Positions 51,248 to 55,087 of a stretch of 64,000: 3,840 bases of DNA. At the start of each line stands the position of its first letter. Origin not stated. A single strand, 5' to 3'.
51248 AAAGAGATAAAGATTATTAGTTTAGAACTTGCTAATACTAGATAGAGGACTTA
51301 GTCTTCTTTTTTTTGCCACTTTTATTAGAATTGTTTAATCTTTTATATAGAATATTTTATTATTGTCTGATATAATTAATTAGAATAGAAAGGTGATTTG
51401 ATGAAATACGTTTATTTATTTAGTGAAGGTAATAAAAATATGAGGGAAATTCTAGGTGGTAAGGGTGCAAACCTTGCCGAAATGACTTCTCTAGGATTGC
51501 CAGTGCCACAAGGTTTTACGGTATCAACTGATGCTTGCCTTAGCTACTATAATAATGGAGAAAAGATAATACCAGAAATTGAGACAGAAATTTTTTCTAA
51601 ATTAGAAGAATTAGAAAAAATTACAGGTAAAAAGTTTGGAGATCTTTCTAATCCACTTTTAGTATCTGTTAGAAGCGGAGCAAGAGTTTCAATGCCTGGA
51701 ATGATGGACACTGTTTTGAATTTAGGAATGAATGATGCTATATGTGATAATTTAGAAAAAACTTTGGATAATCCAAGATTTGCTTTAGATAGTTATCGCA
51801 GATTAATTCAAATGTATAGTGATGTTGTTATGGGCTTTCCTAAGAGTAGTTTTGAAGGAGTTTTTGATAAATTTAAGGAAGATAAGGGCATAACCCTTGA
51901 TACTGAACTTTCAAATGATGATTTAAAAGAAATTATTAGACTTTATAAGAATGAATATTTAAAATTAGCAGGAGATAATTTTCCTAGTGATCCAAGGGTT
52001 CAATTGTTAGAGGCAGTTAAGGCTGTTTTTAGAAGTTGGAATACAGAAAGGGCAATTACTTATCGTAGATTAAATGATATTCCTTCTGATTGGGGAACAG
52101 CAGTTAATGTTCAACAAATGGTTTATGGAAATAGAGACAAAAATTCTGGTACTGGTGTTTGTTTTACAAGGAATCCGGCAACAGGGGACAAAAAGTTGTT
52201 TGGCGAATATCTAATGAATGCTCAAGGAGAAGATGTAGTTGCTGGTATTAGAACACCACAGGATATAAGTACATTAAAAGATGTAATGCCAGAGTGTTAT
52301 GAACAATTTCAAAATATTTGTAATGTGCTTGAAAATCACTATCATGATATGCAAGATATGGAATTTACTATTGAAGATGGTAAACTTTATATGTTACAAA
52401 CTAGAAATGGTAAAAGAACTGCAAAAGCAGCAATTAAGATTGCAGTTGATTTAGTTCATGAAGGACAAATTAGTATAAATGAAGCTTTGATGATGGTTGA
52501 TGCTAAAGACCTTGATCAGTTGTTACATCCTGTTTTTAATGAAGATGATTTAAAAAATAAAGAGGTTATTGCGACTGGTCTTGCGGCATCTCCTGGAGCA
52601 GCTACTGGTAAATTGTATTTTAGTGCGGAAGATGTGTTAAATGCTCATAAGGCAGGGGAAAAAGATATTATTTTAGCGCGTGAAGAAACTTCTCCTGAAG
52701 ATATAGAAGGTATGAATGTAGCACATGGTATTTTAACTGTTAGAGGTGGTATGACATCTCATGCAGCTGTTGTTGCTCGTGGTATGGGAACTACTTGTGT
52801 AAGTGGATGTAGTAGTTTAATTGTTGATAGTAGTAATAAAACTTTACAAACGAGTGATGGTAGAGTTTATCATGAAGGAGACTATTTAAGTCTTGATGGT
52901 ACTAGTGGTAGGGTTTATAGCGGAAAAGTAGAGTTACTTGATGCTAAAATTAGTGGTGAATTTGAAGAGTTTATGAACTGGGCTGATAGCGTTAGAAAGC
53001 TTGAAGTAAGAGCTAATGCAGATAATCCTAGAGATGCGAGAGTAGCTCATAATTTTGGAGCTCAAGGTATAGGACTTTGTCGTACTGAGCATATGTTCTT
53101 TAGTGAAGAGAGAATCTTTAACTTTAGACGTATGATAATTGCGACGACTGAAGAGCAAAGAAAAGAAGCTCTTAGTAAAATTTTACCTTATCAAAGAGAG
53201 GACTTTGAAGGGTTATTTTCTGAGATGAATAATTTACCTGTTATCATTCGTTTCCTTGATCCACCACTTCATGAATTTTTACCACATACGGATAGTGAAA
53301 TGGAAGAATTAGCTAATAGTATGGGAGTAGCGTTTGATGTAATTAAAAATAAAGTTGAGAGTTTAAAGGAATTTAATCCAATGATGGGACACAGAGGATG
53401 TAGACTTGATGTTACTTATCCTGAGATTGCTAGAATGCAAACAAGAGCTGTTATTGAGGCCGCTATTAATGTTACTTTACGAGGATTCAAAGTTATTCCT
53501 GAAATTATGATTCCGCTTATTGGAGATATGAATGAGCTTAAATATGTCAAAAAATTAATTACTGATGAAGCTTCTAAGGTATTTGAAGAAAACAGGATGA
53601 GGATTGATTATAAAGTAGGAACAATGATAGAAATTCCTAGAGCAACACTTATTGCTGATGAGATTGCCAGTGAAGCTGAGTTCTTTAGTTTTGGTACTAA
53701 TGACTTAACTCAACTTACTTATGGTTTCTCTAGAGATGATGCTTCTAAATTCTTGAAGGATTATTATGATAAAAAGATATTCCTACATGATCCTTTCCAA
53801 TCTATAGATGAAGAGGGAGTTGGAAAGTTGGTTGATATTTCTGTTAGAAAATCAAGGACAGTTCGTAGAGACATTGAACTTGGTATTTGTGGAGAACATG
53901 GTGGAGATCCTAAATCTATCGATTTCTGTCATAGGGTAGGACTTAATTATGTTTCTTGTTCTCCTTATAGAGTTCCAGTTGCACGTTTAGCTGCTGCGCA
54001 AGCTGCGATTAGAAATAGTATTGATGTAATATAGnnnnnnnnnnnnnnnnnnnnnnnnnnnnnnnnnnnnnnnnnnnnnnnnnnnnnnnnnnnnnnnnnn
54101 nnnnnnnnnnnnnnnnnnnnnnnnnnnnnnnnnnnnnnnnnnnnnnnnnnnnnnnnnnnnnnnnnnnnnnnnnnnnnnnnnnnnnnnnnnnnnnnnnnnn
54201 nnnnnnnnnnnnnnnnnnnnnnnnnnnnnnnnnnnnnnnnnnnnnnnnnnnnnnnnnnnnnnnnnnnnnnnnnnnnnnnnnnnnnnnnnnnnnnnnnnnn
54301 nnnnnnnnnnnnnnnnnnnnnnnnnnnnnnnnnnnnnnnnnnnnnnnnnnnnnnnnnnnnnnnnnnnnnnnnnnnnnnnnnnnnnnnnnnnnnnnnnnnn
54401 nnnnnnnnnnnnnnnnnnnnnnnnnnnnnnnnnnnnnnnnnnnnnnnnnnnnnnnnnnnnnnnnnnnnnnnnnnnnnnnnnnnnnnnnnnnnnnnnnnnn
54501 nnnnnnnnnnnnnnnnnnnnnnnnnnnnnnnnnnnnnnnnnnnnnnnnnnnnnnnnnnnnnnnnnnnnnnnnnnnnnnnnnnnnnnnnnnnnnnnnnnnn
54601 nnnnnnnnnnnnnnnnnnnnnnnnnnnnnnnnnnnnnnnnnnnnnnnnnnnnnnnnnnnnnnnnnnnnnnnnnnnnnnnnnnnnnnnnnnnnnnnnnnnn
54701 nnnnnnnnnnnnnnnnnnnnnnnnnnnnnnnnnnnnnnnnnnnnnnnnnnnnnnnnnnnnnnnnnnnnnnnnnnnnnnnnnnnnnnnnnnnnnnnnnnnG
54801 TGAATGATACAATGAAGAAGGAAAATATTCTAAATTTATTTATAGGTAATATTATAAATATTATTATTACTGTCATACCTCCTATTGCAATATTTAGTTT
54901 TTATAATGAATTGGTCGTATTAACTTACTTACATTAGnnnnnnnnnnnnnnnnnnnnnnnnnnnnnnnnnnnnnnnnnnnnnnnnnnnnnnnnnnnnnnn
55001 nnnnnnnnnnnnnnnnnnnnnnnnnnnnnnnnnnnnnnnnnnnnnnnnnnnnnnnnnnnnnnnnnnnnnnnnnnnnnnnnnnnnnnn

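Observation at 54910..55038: A 129-bp, about 92%-identical copy of an internal rpoD segment lies in non-coding DNA 5 kb downstream of rpoD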

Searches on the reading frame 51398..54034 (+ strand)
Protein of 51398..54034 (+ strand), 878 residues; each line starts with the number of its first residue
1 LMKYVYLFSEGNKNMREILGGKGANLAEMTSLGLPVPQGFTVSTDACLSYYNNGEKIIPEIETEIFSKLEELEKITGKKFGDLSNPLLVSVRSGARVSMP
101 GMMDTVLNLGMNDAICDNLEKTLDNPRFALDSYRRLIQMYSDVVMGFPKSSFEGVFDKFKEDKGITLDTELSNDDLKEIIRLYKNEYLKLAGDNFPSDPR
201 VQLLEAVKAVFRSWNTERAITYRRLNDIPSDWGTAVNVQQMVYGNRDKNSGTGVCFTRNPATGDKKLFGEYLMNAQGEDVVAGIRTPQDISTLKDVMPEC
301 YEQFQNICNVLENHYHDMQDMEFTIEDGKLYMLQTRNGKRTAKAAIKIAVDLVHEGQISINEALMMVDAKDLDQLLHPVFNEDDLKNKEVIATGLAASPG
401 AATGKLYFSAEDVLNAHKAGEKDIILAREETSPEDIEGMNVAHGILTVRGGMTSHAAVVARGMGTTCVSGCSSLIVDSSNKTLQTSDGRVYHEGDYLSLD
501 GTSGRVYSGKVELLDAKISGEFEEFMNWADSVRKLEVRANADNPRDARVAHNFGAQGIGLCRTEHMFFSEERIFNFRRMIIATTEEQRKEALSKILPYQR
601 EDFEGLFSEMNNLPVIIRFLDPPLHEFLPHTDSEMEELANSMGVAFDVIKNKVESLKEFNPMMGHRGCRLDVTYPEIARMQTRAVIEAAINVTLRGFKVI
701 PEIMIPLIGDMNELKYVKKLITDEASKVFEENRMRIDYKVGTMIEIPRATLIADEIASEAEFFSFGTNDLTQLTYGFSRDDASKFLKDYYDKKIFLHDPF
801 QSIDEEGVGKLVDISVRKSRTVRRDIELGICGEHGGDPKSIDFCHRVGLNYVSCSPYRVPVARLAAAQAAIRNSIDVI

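Call 8: search_protein_families(library=pfam, proteins=[window:51398-54034:+])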
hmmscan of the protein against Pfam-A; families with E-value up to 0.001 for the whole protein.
window:51398-54034:+ (878 aa): 3 families
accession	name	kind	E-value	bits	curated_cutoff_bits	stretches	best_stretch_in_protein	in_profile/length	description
PF02896.24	PEP-utilizers_C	-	2.9e-82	276.6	22.8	1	520-869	5-291/293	PEP-utilising enzyme, PEP-binding domain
PF01326.24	PPDK_N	-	3.6e-56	191.3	27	2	17-294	2-224/328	Pyruvate phosphate dikinase, AMP/ATP-binding domain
PF00391.29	PEP-utilizers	-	3e-21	75.3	23.1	1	421-504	2-72/72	PEP-utilising enzyme, mobile domain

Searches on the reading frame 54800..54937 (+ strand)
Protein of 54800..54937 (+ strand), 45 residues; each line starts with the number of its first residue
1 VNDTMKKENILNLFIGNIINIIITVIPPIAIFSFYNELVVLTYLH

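Call 10: search_protein_families(library=pfam, proteins=[window:54800-54937:+], max_evalue=1)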
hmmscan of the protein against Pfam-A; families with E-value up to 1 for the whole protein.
window:54800-54937:+ (45 aa): 1 family
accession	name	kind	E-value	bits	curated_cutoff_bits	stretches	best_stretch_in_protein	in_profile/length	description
PF00153.32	Mito_carr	-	0.11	12.7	22.3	1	3-38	53-88/96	Mitochondrial carrier protein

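Call 39: find_homologous_proteins(query=window:54812-54934:+, max_evalue=0.01)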
Query seq(41 aa): no candidate shares three 5-residue words with the query. No homologue found.
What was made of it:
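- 54625..54896 (+): Orphan segment holding the start of the 41-aa hydrophobic ORF (54812-54937). Its origin is unknown. It forms the left side of the 5' junction. No protein homologue (call 39).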
